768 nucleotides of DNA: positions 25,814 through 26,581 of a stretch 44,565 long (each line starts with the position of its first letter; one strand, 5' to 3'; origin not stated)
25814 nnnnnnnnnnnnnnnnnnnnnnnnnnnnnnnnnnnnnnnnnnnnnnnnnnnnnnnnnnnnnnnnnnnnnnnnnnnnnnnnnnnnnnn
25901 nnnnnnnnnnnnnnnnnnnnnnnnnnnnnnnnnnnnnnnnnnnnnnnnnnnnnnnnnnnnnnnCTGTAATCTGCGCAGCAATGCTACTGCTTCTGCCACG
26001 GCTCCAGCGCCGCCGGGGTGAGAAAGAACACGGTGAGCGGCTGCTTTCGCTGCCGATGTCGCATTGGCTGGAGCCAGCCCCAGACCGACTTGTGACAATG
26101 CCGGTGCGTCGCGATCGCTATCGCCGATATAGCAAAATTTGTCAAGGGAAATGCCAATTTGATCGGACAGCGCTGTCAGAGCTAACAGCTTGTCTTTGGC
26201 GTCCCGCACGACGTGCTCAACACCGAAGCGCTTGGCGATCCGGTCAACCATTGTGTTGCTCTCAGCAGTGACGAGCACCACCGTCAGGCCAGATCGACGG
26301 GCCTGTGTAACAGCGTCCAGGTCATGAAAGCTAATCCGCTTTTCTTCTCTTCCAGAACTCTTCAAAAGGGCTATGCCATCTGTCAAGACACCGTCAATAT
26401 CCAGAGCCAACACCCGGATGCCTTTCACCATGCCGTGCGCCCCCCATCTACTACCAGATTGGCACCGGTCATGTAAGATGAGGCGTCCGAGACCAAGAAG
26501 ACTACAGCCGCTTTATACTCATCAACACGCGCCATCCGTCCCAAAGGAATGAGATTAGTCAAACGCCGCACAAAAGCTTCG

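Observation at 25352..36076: Two parallel CMP-ulosonic-acid branches in one operon, with no Pse/Leg-type amino-sugar enzymes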

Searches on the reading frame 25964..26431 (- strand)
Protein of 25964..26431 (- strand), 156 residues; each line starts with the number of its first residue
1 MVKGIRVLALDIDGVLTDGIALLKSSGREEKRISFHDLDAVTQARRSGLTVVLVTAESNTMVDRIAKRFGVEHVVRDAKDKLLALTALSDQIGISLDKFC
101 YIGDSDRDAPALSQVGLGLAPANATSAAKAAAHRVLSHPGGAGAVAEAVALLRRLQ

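Call 80: search_solved_structures(query=window:25964-26431:-, max_evalue=1e-10, show_alignments=5)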
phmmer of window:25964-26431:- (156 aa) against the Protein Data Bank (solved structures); distinct sequences matched with E-value up to 1e-10: 17.
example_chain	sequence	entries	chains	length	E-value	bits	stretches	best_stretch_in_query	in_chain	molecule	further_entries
4um5_A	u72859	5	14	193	9.3e-27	97.2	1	3-154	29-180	3-DEOXY-D-MANNO-OCTULOSONATE 8-PHOSPHATE PHOSPHATASE KDSC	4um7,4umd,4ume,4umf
3mn1_A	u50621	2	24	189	5.8e-24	88.1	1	3-152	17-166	probable yrbi family phosphatase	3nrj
7t35_A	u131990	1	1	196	2.5e-21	79.6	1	4-152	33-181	3-deoxy-D-manno-octulosonate 8-phosphate phosphatase KdsC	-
3n1u_A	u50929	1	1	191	3.4e-21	79.1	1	3-152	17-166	Hydrolase, HAD superfamily, subfamily III A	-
3e81_A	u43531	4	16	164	4.5e-19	72.3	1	3-149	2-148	Acylneuraminate cytidylyltransferase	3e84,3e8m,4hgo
4nav_D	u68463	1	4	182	4.9e-19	72.1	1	5-148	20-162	HYPOTHETICAL PROTEIN XCC279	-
3i6b_A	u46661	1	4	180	5e-19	72.1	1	3-152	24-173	3-deoxy-D-manno-octulosonate 8-phosphate phosphatase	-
2r8e_A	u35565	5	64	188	5.7e-19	71.9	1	3-152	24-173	3-deoxy-D-manno-octulosonate 8-phosphate phosphatase | YrbI from Escherichia coli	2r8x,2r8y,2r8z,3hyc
4hgq_A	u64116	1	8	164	3.1e-18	69.6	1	3-149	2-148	Acylneuraminate cytidylyltransferase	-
4hgr_A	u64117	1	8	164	8.1e-18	68.2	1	3-149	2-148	Acylneuraminate cytidylyltransferase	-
3ij5_A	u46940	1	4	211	3.6e-17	66.1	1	4-152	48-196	3-deoxy-D-manno-octulosonate 8-phosphate phosphatase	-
3mmz_A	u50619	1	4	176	5e-17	65.6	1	5-149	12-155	putative HAD family hydrolase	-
3n07_A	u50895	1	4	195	8.7e-14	55.1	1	2-152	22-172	3-deoxy-D-manno-octulosonate 8-phosphate phosphatase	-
2p9j_A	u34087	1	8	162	4.5e-13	52.8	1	2-153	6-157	Hypothetical protein AQ2171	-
1j8d_A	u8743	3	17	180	6.4e-12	49.1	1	3-151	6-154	deoxy-D-mannose-octulosonate 8-phosphate phosphatase | 3-deoxy-D-manno-octulosonate 8-phosphate phosphatase KdsC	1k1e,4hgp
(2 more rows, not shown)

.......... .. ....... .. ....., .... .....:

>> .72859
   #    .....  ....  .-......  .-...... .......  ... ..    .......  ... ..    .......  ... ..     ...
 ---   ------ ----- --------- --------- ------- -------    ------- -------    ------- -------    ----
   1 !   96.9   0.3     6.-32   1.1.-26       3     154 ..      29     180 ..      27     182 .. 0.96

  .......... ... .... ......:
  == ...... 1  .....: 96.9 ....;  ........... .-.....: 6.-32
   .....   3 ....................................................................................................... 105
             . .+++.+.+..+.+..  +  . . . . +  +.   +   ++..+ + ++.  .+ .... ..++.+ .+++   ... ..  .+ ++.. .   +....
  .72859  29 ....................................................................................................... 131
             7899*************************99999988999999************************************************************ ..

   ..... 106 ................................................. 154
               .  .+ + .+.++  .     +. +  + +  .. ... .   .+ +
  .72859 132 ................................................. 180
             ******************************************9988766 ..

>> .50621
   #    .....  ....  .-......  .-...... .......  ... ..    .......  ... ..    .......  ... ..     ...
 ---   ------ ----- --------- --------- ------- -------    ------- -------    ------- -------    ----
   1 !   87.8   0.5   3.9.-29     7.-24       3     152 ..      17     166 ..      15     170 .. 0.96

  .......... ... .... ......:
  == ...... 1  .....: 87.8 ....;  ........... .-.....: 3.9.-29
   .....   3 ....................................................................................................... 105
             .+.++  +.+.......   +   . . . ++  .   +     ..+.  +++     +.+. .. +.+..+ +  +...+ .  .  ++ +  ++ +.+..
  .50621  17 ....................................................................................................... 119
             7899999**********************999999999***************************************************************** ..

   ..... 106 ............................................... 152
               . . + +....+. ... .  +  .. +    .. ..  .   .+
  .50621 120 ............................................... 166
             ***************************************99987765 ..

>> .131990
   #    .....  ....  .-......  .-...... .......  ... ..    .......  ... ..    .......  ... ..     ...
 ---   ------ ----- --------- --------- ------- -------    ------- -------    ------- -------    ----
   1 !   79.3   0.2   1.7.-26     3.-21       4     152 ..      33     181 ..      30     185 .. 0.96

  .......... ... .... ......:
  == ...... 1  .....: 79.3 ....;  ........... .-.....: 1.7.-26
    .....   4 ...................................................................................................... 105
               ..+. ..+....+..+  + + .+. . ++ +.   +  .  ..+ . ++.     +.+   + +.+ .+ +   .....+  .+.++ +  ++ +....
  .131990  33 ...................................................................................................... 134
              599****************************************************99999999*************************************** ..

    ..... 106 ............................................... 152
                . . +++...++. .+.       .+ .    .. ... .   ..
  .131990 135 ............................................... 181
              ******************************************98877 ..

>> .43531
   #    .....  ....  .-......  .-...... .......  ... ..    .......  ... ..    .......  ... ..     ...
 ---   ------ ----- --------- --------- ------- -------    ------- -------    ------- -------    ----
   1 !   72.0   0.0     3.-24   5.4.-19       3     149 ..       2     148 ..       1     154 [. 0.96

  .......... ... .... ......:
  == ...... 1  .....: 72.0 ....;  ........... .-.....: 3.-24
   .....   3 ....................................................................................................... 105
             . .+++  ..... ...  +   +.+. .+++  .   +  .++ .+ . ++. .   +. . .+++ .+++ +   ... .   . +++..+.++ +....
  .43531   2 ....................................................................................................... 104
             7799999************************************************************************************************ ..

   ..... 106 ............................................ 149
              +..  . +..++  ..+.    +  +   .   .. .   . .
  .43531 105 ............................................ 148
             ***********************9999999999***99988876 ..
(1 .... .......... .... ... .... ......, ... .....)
